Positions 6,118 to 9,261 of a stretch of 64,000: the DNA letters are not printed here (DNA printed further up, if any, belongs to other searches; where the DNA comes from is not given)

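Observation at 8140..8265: Six perfect-register 21-bp tandem repeats inside a histidine kinase, encoding the coiled-coil immediately upstream of the phospho-acceptor His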

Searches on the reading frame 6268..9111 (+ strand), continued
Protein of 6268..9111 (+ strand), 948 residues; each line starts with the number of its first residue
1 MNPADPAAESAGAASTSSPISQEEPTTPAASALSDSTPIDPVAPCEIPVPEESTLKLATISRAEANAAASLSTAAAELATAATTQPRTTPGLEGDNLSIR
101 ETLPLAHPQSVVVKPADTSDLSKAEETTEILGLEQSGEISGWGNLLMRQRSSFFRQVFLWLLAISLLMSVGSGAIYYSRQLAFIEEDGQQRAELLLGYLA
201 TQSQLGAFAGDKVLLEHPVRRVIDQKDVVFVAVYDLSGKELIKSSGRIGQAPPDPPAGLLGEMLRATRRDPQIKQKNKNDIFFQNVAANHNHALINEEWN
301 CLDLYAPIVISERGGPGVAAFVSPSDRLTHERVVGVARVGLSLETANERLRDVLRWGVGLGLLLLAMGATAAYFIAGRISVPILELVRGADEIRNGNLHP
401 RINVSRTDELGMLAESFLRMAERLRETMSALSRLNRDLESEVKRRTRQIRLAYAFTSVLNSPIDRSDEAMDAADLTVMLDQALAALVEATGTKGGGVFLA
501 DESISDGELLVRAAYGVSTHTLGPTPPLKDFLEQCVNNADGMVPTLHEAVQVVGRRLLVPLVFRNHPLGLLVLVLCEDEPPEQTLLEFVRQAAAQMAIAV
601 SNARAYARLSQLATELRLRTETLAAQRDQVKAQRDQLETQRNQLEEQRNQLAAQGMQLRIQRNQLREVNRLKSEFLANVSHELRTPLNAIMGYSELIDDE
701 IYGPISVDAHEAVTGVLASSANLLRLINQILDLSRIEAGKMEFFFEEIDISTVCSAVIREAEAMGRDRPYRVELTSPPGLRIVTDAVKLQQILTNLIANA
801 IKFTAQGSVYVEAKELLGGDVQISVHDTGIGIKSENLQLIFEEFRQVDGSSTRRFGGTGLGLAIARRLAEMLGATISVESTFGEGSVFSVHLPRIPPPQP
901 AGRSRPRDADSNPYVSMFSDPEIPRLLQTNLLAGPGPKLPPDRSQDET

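Call 7: find_homologous_proteins(query=window:6268-9111:+, max_evalue=1e-20)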
Query window:6268-9111:+ (948 aa): 215 proteins with E <= 1e-20 among 8000 candidates; the best 120 are listed.
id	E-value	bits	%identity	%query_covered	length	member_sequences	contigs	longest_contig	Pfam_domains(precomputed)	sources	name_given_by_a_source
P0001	0.0e+0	2063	100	100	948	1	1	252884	PF00672.31,PF13185.13,PF02518.32,PF00512.32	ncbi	-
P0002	0.0e+0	1501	77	99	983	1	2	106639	PF00672.31,PF13185.13,PF02518.32,PF13492.13,PF00512.32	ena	-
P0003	0.0e+0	1482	77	95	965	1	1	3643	PF00672.31,PF13185.13,PF01590.33,PF02518.32,PF13492.13,PF00512.32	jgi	-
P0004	0.0e+0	1447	80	88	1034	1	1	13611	PF00672.31,PF13185.13,PF01590.33,PF02518.32,PF13492.13,PF00512.32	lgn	-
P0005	0.0e+0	1429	78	91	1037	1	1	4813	PF00672.31,PF21300.3,PF13185.13,PF01590.33,PF02518.32,PF13492.13,PF00512.32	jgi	jgi:signal transduction histidine kinase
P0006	0.0e+0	1334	69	97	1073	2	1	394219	PF00672.31,PF13185.13,PF01590.33,PF02518.32,PF13492.13,PF00512.32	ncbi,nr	ncbi:MAG: HAMP domain-containing protein [Myxococcales bacterium]|nr:HAMP domain-containing protein 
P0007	0.0e+0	1318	69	98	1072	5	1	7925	PF00672.31,PF02518.32,PF13492.13,PF00512.32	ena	-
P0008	0.0e+0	1296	67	98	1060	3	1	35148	PF00672.31,PF02518.32,PF00512.32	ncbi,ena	-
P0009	0.0e+0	1291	69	95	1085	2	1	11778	PF00672.31,PF13185.13,PF02518.32,PF00512.32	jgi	jgi:signal transduction histidine kinase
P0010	0.0e+0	1282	71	90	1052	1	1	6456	PF00672.31,PF13185.13,PF02518.32,PF13492.13,PF00512.32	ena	-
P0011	0.0e+0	1205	70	86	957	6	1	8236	PF00672.31,PF13185.13,PF02518.32,PF00512.32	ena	-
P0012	0.0e+0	1201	70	87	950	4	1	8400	PF00672.31,PF13185.13,PF01590.33,PF02518.32,PF13492.13,PF00512.32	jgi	jgi:signal transduction histidine kinase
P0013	0.0e+0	1193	65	96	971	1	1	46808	PF00672.31,PF13185.13,PF02518.32,PF00512.32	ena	-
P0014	0.0e+0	1188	69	87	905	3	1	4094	PF00672.31,PF13185.13,PF02518.32,PF00512.32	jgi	jgi:signal transduction histidine kinase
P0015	0.0e+0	1185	70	87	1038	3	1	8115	PF00672.31,PF13185.13,PF02518.32,PF13492.13,PF00512.32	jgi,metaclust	metaclust:\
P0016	0.0e+0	1165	64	93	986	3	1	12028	PF00672.31,PF13185.13,PF02518.32,PF13492.13,PF00512.32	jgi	jgi:signal transduction histidine kinase/HAMP domain-containing protein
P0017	0.0e+0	1158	76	76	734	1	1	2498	PF00672.31,PF13185.13,PF01590.33,PF02518.32,PF13492.13,PF00512.32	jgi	jgi:signal transduction histidine kinase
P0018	0.0e+0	1131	67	86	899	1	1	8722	PF00672.31,PF13185.13,PF02518.32,PF13492.13,PF00512.32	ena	-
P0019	0.0e+0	1123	67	86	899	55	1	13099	PF00672.31,PF13185.13,PF02518.32,PF13492.13,PF00512.32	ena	-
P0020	0.0e+0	1090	62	95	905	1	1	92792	PF00672.31,PF13185.13,PF01590.33,PF02518.32,PF13492.13,PF00512.32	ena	-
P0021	0.0e+0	1035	62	88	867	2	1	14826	PF00672.31,PF13185.13,PF02518.32,PF00512.32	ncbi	-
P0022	0.0e+0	1025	59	92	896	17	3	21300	PF00672.31,PF02518.32,PF13492.13,PF00512.32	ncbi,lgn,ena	-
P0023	0.0e+0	1019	58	97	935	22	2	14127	PF00672.31,PF13185.13,PF02518.32,PF13492.13,PF00512.32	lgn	-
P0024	0.0e+0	1018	61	88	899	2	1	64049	PF00672.31,PF13185.13,PF02518.32,PF00512.32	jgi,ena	-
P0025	3.9e-297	1006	60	88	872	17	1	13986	PF00672.31,PF13185.13,PF02518.32,PF00512.32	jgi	jgi:signal transduction histidine kinase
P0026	2.3e-285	968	60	87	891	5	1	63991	PF00672.31,PF02518.32,PF00512.32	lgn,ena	-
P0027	8.2e-279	946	59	86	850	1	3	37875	PF00672.31,PF13185.13,PF02518.32,PF13492.13,PF00512.32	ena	-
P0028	4.3e-255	867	58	79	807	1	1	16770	PF00672.31,PF13185.13,PF01590.33,PF02518.32,PF13492.13,PF00512.32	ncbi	-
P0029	3.4e-238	811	72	57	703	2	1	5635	PF00672.31,PF13185.13,PF13492.13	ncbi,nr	ncbi:MAG TPA: HAMP domain-containing protein, partial [Pseudomonadota bacterium]|nr:HAMP domain-cont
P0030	5.3e-235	801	70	59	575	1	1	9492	PF00672.31,PF13185.13,PF02518.32,PF13492.13,PF00512.32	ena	-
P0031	6.5e-216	738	64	60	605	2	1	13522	PF00672.31,PF13185.13,PF01590.33,PF02518.32,PF00512.32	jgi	jgi:signal transduction histidine kinase/HAMP domain-containing protein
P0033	7.2e-75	271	39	24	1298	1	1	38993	PF13185.13,PF13581.13,PF02518.32,PF00512.32,PF00072.31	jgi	jgi:signal transduction histidine kinase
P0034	4.1e-62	229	35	28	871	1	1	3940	PF13581.13,PF02518.32,PF00512.32,PF00072.31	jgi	jgi:signal transduction histidine kinase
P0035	3.0e-59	219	34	26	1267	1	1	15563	PF13426.14,PF13188.14,PF13185.13,PF08448.17,PF02518.32,PF00512.32,PF00072.31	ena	-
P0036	4.9e-49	186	34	36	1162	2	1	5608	PF00672.31,PF13185.13,PF02743.25,PF01590.33,PF02518.32,PF13492.13,PF00512.32,PF17203.11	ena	-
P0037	8.2e-49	185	46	24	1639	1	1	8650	PF13426.14,PF13185.13,PF01590.33,PF02518.32,PF13492.13,PF00512.32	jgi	jgi:PAS domain S-box-containing protein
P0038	2.1e-48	184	40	30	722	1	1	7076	PF13426.14,PF13188.14,PF08448.17,PF02518.32,PF00512.32,PF00989.32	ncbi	-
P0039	1.1e-47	181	28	55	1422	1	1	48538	PF06009.20,PF00672.31,PF13185.13,PF01590.33,PF02518.32,PF18947.6,PF13492.13,PF00512.32,PF00072.31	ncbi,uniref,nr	ncbi:hybrid sensor histidine kinase/response regulator [Streptomyces tateyamensis]|uniref:Circadian 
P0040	2.6e-47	180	42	27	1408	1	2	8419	PF08447.19,PF13426.14,PF13188.14,PF13185.13,PF01590.33,PF08448.17,PF02518.32,PF13492.13,PF00512.32,PF00989.32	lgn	-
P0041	3.0e-45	173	35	36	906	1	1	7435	PF08447.19,PF13426.14,PF13188.14,PF13185.13,PF01590.33,PF08448.17,PF02518.32,PF13492.13,PF00512.32,PF00989.32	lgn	-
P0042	5.0e-45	172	29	7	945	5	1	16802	PF13185.13,PF01590.33,PF02518.32,PF00512.32,PF00072.31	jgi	jgi:signal transduction histidine kinase/DNA-binding response OmpR family regulator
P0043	3.2e-44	170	41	24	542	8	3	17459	PF00672.31,PF12860.14,PF02518.32,PF00512.32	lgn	-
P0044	4.6e-44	169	43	25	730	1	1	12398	PF02518.32,PF00512.32,PF00072.31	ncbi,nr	ncbi:ATP-binding protein [Pseudodesulfovibrio sp.]|nr:ATP-binding protein [Pseudodesulfovibrio sp.]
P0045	7.3e-44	169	41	24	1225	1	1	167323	PF13426.14,PF13188.14,PF13185.13,PF00512.32,PF00072.31,PF01627.29,PF00672.31,PF12860.14,PF01590.33,PF08448.17,PF02518.32,PF00989.32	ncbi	ncbi:MAG: response regulator [Verrucomicrobiota bacterium]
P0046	2.0e-43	167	44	24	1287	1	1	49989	PF08447.19,PF13426.14,PF13188.14,PF13185.13,PF01590.33,PF08448.17,PF02518.32,PF00512.32,PF00989.32,PF00072.31,PF01627.29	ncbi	-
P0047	2.1e-42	164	41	26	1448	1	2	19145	PF08447.19,PF13426.14,PF13188.14,PF08448.17,PF02518.32,PF00512.32,PF23198.2,PF00989.32,PF00072.31,PF01627.29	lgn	-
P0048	2.2e-42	164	39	28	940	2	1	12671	PF17152.11,PF00672.31,PF02518.32,PF00512.32,PF00072.31,PF01627.29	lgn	-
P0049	4.1e-42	163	42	24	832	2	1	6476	PF02518.32,PF00512.32,PF00072.31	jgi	-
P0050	8.0e-42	162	41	24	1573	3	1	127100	PF08447.19,PF13426.14,PF13185.13,PF12860.14,PF01590.33,PF08448.17,PF02518.32,PF13492.13,PF00512.32,PF00989.32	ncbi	-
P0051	5.8e-41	159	43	23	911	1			PF02518.32,PF24896.2,PF00512.32,PF00072.31,PF01627.29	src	-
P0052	8.7e-41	158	33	30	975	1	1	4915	PF17152.11,PF00672.31,PF02518.32,PF00512.32,PF00072.31,PF01627.29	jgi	jgi:signal transduction histidine kinase/DNA-binding response OmpR family regulator/HPt (histidine-c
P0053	1.0e-40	158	38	28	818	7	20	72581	PF13185.13,PF01590.33,PF02518.32,PF00512.32,PF00072.31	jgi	-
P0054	1.4e-40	158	28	60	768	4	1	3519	PF00672.31,PF13185.13,PF01590.33,PF02518.32,PF13492.13,PF00512.32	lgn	-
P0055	2.2e-40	157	38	29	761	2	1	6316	PF08447.19,PF02518.32,PF00512.32,PF23198.2,PF00989.32,PF00072.31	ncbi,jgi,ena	jgi:PAS domain S-box-containing protein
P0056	3.1e-40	157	35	35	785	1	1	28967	PF00515.35,PF13424.13,PF13176.13,PF02518.32,PF00512.32,PF13181.13,PF00072.31,PF07719.24,PF13374.13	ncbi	ncbi:MAG: ATP-binding protein [Flammeovirgaceae bacterium]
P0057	5.5e-40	156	41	27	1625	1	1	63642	PF08447.19,PF13426.14,PF13188.14,PF02743.25,PF08448.17,PF02518.32,PF00512.32,PF00989.32,PF00072.31,PF01627.29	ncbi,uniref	ncbi:PAS domain S-box protein [Acidovorax sp.]|uniref:PAS domain S-box protein n=1 Tax=Acidovorax sp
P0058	1.1e-39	155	38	29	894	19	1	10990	PF00672.31,PF08447.19,PF13426.14,PF02518.32,PF00512.32,PF00072.31,PF01627.29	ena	-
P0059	1.3e-39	154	40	26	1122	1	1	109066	PF02518.32,PF00512.32,PF00072.31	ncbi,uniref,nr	ncbi:ATP-binding protein [Burkholderia vietnamiensis]|uniref:ATP-binding protein n=1 Tax=Burkholderi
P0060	1.4e-39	154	40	26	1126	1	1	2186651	PF02518.32,PF00512.32,PF00072.31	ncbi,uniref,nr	ncbi:ATP-binding protein [Burkholderia ubonensis]|uniref:Virulence sensor protein BvgS n=1 Tax=Burkh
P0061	1.4e-39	154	40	23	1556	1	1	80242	PF08447.19,PF13426.14,PF13188.14,PF05231.20,PF08448.17,PF02518.32,PF00512.32,PF00989.32,PF00072.31,PF03924.20,PF01627.29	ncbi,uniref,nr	ncbi:PAS domain S-box protein [Methylobacter psychrophilus]|uniref:PAS domain S-box protein n=1 Tax=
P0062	2.2e-39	154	40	24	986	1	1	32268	PF12860.14,PF02743.25,PF22588.2,PF08448.17,PF02518.32,PF00512.32,PF00072.31,PF01627.29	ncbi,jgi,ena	jgi:signal transduction histidine kinase/DNA-binding response OmpR family regulator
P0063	2.6e-39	154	33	33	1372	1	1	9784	PF07495.20,PF23748.2,PF07494.18,PF02518.32,PF00512.32,PF00072.31,PF01627.29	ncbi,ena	-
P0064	2.8e-39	153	43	25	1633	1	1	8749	PF13188.14,PF12860.14,PF08448.17,PF02518.32,PF00512.32,PF00989.32,PF00072.31,PF03924.20,PF01627.29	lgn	-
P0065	3.1e-39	153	39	24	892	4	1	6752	PF02518.32,PF00512.32,PF00072.31,PF01627.29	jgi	-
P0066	4.1e-39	153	40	26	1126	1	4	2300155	PF02518.32,PF00512.32,PF00072.31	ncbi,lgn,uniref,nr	ncbi:TPA: response regulator [Burkholderia vietnamiensis]|uniref:ATP-binding protein n=1 Tax=Burkhol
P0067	4.1e-39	153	40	26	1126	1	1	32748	PF02518.32,PF00512.32,PF00072.31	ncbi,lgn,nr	ncbi:TPA: response regulator [Burkholderia vietnamiensis]|nr:response regulator [Burkholderia vietna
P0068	4.1e-39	153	40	26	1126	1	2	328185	PF02518.32,PF00512.32,PF00072.31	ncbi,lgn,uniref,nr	ncbi:ATP-binding protein [Burkholderia vietnamiensis]|uniref:ATP-binding protein n=1 Tax=Burkholderi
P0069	4.1e-39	153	40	26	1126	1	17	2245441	PF02518.32,PF00512.32,PF00072.31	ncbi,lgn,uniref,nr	ncbi:TPA: response regulator [Burkholderia vietnamiensis]|uniref:ATP-binding protein n=1 Tax=Burkhol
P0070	4.1e-39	153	40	26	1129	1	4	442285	PF02518.32,PF00512.32,PF00072.31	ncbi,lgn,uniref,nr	ncbi:ATP-binding protein [Burkholderia vietnamiensis]|uniref:ATP-binding protein n=1 Tax=Burkholderi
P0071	4.1e-39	153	40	26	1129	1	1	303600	PF02518.32,PF00512.32,PF00072.31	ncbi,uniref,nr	ncbi:ATP-binding protein [Burkholderia vietnamiensis]|uniref:ATP-binding protein n=1 Tax=Burkholderi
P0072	4.1e-39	153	40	26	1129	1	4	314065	PF02518.32,PF00512.32,PF00072.31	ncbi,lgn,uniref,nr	ncbi:TPA: response regulator [Burkholderia vietnamiensis]|uniref:ATP-binding protein n=1 Tax=Burkhol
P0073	4.1e-39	153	40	26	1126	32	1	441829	PF02518.32,PF00512.32,PF00072.31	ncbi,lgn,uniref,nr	ncbi:ATP-binding protein [Burkholderia vietnamiensis]|uniref:ATP-binding protein n=1 Tax=Burkholderi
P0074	4.1e-39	153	40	26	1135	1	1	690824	PF02518.32,PF00512.32,PF00072.31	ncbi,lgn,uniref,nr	ncbi:ATP-binding protein [Burkholderia vietnamiensis]|uniref:ATP-binding protein n=1 Tax=Burkholderi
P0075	4.1e-39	153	40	26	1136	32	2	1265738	PF02518.32,PF00512.32,PF00072.31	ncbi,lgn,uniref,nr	ncbi:ATP-binding protein [Burkholderia vietnamiensis]|uniref:ATP-binding protein n=1 Tax=Burkholderi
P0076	4.1e-39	153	40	26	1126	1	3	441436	PF02518.32,PF00512.32,PF00072.31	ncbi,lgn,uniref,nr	ncbi:ATP-binding protein [Burkholderia vietnamiensis]|uniref:ATP-binding protein n=1 Tax=Burkholderi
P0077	4.2e-39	153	40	26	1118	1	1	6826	PF02518.32,PF00512.32,PF00072.31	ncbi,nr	ncbi:MAG: response regulator [Burkholderia vietnamiensis]|nr:response regulator [Burkholderia vietna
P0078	4.2e-39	153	40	26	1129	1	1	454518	PF02518.32,PF00512.32,PF00072.31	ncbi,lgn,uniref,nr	ncbi:ATP-binding protein [Burkholderia vietnamiensis]|uniref:ATP-binding protein n=1 Tax=Burkholderi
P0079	5.1e-39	153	42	23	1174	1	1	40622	PF12860.14,PF02518.32,PF00512.32,PF00072.31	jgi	jgi:PAS domain S-box-containing protein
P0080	5.6e-39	152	41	26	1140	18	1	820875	PF02518.32,PF00512.32,PF00072.31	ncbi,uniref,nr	ncbi:response regulator [Burkholderia vietnamiensis]|uniref:ATP-binding protein n=1 Tax=Burkholderia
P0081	7.6e-39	152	40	26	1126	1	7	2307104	PF02518.32,PF00512.32,PF00072.31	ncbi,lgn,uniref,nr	ncbi:TPA: response regulator [Burkholderia vietnamiensis]|uniref:ATP-binding protein n=1 Tax=Burkhol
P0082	1.6e-38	151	40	26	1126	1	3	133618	PF02518.32,PF00512.32,PF00072.31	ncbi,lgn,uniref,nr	ncbi:response regulator [Burkholderia vietnamiensis]|uniref:histidine kinase n=1 Tax=Burkholderia vi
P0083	1.6e-38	151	40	26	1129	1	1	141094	PF02518.32,PF00512.32,PF00072.31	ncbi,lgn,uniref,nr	ncbi:ATP-binding protein [Burkholderia vietnamiensis]|uniref:ATP-binding protein n=1 Tax=Burkholderi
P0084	1.6e-38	151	40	26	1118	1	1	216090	PF02518.32,PF00512.32,PF00072.31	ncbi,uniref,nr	ncbi:ATP-binding protein [Burkholderia vietnamiensis]|uniref:ATP-binding protein n=1 Tax=Burkholderi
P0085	1.9e-38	151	36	31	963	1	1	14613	PF02518.32,PF00512.32,PF00072.31,PF01627.29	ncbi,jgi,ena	jgi:signal transduction histidine kinase/CheY-like chemotaxis protein/HPt (histidine-containing phos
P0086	2.2e-38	150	36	28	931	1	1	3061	PF02518.32,PF00512.32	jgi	jgi:Na+/proline symporter/nitrogen-specific signal transduction histidine kinase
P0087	2.3e-38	150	37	31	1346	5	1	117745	PF07495.20,PF07494.18,PF02518.32,PF00512.32,PF00072.31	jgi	jgi:signal transduction histidine kinase/CheY-like chemotaxis protein/ligand-binding sensor domain-c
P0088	2.6e-38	150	39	27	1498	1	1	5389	PF08447.19,PF13426.14,PF14827.13,PF08448.17,PF02518.32,PF00512.32,PF00072.31,PF01627.29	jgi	jgi:PAS domain S-box-containing protein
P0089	3.0e-38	150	39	26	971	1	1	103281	PF13426.14,PF08448.17,PF02518.32,PF00512.32,PF00072.31,PF02203.22,PF01627.29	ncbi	-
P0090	3.5e-38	150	40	26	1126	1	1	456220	PF02518.32,PF00512.32,PF00072.31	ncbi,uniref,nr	ncbi:ATP-binding protein [Burkholderia vietnamiensis]|uniref:ATP-binding protein n=1 Tax=Burkholderi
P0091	3.5e-38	150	40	26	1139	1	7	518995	PF02518.32,PF00512.32,PF00072.31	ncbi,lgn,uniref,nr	ncbi:TPA: response regulator [Burkholderia vietnamiensis]|uniref:ATP-binding protein n=1 Tax=Burkhol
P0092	6.4e-38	149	41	24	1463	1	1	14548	PF08447.19,PF13426.14,PF13188.14,PF12860.14,PF08448.17,PF02518.32,PF00512.32,PF12974.13,PF00989.32,PF00072.31,PF01627.29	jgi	jgi:two-component system, sensor histidine kinase and response regulator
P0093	8.8e-38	148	40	25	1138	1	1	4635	PF08447.19,PF13426.14,PF13188.14,PF05227.20,PF08448.17,PF02518.32,PF00512.32,PF00989.32,PF00072.31,PF01627.29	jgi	jgi:PAS domain S-box-containing protein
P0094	1.1e-37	148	39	28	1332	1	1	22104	PF08447.19,PF13426.14,PF13188.14,PF08448.17,PF02518.32,PF00512.32,PF00989.32,PF00072.31,PF01627.29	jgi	-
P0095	1.1e-37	148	36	28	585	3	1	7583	PF02518.32,PF00512.32,PF00072.31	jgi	-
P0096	1.6e-37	148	40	25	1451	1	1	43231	PF08447.19,PF13426.14,PF13188.14,PF08448.17,PF02518.32,PF00512.32,PF00989.32,PF00072.31,PF03924.20,PF01627.29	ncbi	-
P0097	1.8e-37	147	40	25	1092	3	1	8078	PF13426.14,PF13188.14,PF05228.20,PF08448.17,PF02518.32,PF00512.32,PF00989.32,PF00072.31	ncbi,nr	ncbi:MAG: ATP-binding protein [Planctomycetes bacterium]|nr:ATP-binding protein [Planctomycetota bac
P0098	1.9e-37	147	39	25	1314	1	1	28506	PF08447.19,PF08448.17,PF02518.32,PF00512.32,PF00989.32,PF00072.31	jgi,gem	-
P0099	2.0e-37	147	39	27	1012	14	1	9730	PF02518.32,PF00512.32,PF00072.31,PF01627.29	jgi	-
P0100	2.7e-37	147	40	27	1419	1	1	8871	PF00497.26,PF02518.32,PF00512.32,PF12974.13,PF00072.31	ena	-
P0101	4.2e-37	146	40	25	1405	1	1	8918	PF08447.19,PF13426.14,PF13188.14,PF05231.20,PF08448.17,PF02518.32,PF00512.32,PF00989.32,PF00072.31,PF03924.20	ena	-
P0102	5.7e-37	146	35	29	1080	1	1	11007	PF08447.19,PF13426.14,PF13188.14,PF08448.17,PF02518.32,PF00512.32,PF00989.32,PF00072.31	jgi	-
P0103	5.8e-37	146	39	27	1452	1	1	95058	PF08447.19,PF13426.14,PF13188.14,PF12860.14,PF22588.2,PF08448.17,PF02518.32,PF00512.32,PF00989.32,PF00072.31,PF14598.13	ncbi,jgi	jgi:PAS domain S-box-containing protein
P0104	5.9e-37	146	41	23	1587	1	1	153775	PF08447.19,PF13426.14,PF13188.14,PF12860.14,PF08448.17,PF02518.32,PF00512.32,PF00989.32,PF00072.31,PF03924.20,PF01627.29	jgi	-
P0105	6.2e-37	146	37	27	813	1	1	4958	PF02518.32,PF00512.32,PF00072.31,PF01627.29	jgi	jgi:signal transduction histidine kinase/DNA-binding response OmpR family regulator/HPt (histidine-c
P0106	7.5e-37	145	39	26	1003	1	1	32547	PF02518.32,PF00512.32,PF00072.31,PF01627.29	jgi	-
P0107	8.0e-37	145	38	27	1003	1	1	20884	PF02518.32,PF00512.32,PF00072.31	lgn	-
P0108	8.2e-37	145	28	59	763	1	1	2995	PF00672.31,PF13185.13,PF01590.33,PF02518.32,PF13492.13,PF00512.32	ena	-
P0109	8.6e-37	145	40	24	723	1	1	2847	PF02518.32,PF00512.32,PF00072.31,PF01627.29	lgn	-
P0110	1.0e-36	145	37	29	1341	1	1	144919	PF07495.20,PF07494.18,PF02518.32,PF00512.32,PF16819.12,PF00072.31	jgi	jgi:signal transduction histidine kinase/CheY-like chemotaxis protein/ligand-binding sensor domain-c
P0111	1.9e-36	144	36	29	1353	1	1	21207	PF07495.20,PF07494.18,PF02518.32,PF00512.32,PF16819.12,PF00072.31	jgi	jgi:signal transduction histidine kinase/CheY-like chemotaxis protein/ligand-binding sensor domain-c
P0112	2.4e-36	144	40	25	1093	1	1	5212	PF08447.19,PF01590.33,PF08448.17,PF02518.32,PF00512.32,PF00989.32,PF00072.31,PF01627.29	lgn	-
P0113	2.7e-36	144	40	26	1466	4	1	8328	PF08447.19,PF13426.14,PF13188.14,PF05231.20,PF08448.17,PF02518.32,PF00512.32,PF00989.32,PF00072.31,PF03924.20,PF01627.29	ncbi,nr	ncbi:MAG: PAS domain S-box protein [Gammaproteobacteria bacterium]|nr:PAS domain S-box protein [Gamm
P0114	3.3e-36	143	27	55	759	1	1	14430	PF00672.31,PF13185.13,PF01590.33,PF02518.32,PF13492.13,PF00512.32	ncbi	-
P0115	4.2e-36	143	38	28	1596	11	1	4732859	PF08447.19,PF13426.14,PF13188.14,PF02743.25,PF08448.17,PF02518.32,PF00512.32,PF00989.32,PF00072.31,PF01627.29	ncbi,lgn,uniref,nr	ncbi:response regulator [Shewanella sp. 10N.286.48.A6]|uniref:response regulator n=1 Tax=Shewanella 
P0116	4.8e-36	143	37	27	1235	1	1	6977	PF08447.19,PF13426.14,PF13188.14,PF08448.17,PF02518.32,PF00512.32,PF00989.32,PF00072.31,PF01627.29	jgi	jgi:PAS domain S-box-containing protein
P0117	4.9e-36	143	38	25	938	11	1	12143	PF13426.14,PF08448.17,PF02518.32,PF00512.32,PF00072.31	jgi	jgi:PAS domain S-box-containing protein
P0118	6.1e-36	142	41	23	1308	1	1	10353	PF08447.19,PF13426.14,PF13188.14,PF08448.17,PF02518.32,PF00512.32,PF00989.32,PF00072.31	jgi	jgi:PAS domain S-box-containing protein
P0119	6.4e-36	142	40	24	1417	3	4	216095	PF00672.31,PF13426.14,PF13188.14,PF12860.14,PF02743.25,PF08448.17,PF02518.32,PF00512.32,PF00989.32,PF00072.31,PF01627.29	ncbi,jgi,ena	-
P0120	6.5e-36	142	37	26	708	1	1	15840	PF02518.32,PF00512.32,PF00072.31,PF01627.29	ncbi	ncbi:MAG: ATP-binding protein [Nannocystaceae bacterium]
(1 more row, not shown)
